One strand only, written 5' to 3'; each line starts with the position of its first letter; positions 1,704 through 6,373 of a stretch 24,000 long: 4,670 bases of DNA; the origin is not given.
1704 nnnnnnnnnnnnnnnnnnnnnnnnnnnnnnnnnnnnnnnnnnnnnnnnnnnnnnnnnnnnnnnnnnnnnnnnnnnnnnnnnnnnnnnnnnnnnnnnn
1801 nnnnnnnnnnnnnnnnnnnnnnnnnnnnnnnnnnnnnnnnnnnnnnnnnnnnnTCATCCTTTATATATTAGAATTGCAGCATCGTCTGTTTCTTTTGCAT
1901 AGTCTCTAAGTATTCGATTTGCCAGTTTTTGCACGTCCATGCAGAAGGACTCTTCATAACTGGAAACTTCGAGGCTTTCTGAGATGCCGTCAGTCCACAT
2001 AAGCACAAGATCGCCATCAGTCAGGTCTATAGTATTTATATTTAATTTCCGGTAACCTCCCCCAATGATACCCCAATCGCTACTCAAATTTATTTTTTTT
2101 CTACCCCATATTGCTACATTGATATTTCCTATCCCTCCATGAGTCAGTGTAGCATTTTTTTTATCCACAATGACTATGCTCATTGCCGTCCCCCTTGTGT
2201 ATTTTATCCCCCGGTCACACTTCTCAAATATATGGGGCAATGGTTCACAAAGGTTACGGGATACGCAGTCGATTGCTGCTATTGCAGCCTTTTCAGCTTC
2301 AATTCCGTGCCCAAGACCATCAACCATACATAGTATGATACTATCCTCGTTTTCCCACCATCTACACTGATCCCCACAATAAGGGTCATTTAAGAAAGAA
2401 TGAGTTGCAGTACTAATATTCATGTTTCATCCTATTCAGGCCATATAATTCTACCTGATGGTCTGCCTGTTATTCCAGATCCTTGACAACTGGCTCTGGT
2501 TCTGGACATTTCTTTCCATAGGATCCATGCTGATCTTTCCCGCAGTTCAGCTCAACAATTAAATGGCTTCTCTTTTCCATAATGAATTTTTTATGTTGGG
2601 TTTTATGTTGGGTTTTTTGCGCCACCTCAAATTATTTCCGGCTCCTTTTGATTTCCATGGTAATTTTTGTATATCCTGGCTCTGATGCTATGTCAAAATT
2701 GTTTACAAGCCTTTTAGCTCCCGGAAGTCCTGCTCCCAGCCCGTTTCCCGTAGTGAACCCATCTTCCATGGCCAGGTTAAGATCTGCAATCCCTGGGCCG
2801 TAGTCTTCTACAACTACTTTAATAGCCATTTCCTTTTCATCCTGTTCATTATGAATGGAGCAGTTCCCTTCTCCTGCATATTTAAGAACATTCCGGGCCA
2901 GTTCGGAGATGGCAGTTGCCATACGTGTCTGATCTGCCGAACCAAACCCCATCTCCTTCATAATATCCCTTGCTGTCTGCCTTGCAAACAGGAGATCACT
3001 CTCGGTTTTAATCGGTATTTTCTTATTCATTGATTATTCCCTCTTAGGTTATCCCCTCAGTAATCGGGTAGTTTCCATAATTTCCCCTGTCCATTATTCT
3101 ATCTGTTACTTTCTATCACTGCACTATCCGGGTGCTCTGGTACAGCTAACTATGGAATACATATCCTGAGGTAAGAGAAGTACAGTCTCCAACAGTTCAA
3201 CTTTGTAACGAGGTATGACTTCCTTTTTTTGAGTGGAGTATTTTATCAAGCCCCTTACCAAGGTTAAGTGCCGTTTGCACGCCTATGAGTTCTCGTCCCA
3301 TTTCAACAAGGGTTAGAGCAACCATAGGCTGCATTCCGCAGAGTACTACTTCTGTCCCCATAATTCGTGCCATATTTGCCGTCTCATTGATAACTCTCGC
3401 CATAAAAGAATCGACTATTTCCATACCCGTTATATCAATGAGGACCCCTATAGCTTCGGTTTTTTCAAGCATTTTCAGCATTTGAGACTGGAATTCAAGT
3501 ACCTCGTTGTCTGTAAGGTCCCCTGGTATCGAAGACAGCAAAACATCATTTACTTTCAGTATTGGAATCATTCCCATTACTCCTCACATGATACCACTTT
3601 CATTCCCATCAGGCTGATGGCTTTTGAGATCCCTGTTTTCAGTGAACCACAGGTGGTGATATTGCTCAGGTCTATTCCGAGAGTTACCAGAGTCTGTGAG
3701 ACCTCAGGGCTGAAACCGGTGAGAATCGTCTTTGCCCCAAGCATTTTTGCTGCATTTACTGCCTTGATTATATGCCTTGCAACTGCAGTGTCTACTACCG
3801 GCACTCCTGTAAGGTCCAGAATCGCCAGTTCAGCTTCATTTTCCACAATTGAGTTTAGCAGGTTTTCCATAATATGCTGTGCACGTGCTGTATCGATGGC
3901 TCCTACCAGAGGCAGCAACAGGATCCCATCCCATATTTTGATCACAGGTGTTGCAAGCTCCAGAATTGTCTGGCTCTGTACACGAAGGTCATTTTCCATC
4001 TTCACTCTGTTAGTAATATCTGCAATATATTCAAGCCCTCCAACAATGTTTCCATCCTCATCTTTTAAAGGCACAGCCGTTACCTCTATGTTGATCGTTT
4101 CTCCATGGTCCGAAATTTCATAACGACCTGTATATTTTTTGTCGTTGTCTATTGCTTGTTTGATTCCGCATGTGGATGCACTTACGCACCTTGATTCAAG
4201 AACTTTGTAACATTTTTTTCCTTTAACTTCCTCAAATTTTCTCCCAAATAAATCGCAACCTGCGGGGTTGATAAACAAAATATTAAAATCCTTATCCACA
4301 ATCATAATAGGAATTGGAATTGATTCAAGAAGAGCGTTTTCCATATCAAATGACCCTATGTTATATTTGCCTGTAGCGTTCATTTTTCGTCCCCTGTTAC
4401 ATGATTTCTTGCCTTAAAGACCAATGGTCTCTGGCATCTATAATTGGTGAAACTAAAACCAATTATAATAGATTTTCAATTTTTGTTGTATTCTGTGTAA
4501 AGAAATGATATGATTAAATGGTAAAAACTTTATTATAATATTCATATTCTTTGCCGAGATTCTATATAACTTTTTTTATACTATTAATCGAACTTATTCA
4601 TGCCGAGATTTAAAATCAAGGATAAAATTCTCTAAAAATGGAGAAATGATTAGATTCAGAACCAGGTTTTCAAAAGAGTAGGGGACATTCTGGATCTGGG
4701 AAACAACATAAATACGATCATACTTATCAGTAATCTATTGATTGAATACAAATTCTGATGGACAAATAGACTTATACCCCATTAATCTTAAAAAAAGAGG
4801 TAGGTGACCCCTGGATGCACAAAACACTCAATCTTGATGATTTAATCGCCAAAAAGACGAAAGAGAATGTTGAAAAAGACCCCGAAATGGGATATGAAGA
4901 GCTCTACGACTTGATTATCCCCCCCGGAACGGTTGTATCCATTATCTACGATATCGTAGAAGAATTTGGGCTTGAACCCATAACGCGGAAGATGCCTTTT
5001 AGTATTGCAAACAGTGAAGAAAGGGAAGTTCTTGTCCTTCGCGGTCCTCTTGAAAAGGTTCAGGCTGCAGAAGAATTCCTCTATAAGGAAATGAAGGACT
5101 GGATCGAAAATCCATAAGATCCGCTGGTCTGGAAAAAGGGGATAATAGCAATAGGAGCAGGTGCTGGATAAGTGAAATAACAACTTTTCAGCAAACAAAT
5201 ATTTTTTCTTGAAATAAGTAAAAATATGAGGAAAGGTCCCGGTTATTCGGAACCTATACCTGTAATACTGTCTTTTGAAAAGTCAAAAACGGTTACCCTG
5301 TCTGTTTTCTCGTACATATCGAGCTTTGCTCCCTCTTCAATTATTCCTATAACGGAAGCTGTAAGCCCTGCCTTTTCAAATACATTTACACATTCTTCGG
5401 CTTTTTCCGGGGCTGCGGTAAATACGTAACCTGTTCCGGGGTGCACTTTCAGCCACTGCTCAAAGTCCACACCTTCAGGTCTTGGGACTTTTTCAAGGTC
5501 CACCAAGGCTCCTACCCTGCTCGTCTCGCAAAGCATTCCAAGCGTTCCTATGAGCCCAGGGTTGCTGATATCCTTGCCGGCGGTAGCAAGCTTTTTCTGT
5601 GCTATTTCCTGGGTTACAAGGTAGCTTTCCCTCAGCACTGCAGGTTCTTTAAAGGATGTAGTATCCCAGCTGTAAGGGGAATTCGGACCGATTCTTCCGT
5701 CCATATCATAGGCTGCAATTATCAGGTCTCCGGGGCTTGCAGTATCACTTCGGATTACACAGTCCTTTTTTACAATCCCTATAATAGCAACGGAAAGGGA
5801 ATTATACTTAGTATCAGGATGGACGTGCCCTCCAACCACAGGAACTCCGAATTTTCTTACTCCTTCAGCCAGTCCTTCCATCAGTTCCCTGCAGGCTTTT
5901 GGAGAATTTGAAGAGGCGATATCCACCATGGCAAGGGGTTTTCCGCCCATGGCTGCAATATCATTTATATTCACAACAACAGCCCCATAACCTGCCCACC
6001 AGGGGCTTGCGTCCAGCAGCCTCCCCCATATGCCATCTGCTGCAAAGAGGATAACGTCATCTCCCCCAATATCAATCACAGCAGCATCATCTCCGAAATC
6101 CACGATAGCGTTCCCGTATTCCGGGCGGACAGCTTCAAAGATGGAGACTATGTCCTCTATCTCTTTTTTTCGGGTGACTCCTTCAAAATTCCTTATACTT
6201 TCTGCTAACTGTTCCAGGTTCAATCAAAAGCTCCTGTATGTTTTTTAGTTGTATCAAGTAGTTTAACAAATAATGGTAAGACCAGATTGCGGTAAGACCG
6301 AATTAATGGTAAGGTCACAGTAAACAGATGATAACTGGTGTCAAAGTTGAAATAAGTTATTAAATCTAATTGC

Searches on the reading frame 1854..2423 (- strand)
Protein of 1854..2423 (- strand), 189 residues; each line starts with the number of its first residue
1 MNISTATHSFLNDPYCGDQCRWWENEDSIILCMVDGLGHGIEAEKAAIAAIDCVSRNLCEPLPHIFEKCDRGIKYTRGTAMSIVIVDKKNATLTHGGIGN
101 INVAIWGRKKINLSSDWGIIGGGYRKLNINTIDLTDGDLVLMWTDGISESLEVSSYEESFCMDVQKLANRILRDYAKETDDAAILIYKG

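Call 65: search_protein_families(library=pfam, max_evalue=0.0001, proteins=[window:1854-2423:-])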
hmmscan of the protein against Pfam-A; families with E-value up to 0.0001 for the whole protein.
window:1854-2423:- (189 aa): 2 families
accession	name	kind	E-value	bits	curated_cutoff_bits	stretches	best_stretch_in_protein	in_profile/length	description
PF07228.17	SpoIIE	-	8.1e-07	29.6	25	1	26-185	2-187/192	Stage II sporulation protein E (SpoIIE)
PF13672.11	PP2C_2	-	3e-05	24.1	24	0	126-160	153-188/209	Protein phosphatase 2C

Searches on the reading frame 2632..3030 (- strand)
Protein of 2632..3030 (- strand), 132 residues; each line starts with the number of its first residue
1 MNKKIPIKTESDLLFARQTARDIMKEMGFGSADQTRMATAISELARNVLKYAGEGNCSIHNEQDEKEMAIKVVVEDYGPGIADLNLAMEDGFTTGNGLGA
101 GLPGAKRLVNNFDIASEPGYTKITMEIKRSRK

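Call 65: search_protein_families(library=pfam, max_evalue=0.0001, proteins=[window:2632-3030:-])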
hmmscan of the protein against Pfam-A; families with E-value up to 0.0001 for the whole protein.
window:2632-3030:- (132 aa): 2 families
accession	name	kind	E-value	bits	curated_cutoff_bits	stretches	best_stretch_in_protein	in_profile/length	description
PF02518.31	HATPase_c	-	1.6e-11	45.1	26.4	1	33-129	2-109/111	Histidine kinase-, DNA gyrase B-, and HSP90-like ATPase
PF13581.12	HATPase_c_2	-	4.7e-09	36.8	27.4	1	15-126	10-126/127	Histidine kinase-like ATPase domain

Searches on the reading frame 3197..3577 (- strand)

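Call 66: search_protein_families(library=pfam, max_evalue=0.0001, proteins=[window:3197-3577:-])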
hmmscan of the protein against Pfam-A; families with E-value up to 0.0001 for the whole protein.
window:3197-3577:- (126 aa): 1 family
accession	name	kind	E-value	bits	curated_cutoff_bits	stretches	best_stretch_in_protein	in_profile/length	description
PF01740.26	STAS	-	3.3e-10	40.1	22.6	1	8-94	6-92/106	STAS domain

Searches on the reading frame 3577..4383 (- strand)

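Call 65: search_protein_families(library=pfam, max_evalue=0.0001, proteins=[window:3577-4383:-])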
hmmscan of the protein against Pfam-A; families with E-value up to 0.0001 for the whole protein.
window:3577-4383:- (268 aa): 7 families
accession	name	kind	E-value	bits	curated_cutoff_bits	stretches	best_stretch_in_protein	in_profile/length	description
PF08448.16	PAS_4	-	2.9e-18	66.6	23.1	1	19-127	1-109/110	PAS fold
PF01740.26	STAS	-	1.1e-16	60.9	22.6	1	146-240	2-96/106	STAS domain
PF13426.13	PAS_9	-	2.8e-14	53.7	27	1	25-124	3-102/103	PAS domain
PF00989.32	PAS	-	3e-11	43.8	22.6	1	17-115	5-105/113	PAS fold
PF13188.13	PAS_8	-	7.8e-09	35.6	21.8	1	17-63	5-48/65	PAS domain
PF08447.18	PAS_3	-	8e-06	26.5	25.6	1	35-114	1-83/89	PAS fold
PF13596.12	PAS_10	-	9.4e-06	26.7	22.1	1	16-124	2-106/106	PAS domain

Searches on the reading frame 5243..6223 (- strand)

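Call 65: search_protein_families(library=pfam, max_evalue=0.0001, proteins=[window:5243-6223:-])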
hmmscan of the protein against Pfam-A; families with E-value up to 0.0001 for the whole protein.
window:5243-6223:- (326 aa): 2 families
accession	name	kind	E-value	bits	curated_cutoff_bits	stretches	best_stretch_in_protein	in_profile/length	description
PF00586.29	AIRS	-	1.5e-25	90.2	24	1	44-151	1-112/112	AIR synthase related protein, N-terminal domain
PF02769.27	AIRS_C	-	1e-18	68.4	23.1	1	194-302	41-152/156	AIR synthase related protein, C-terminal domain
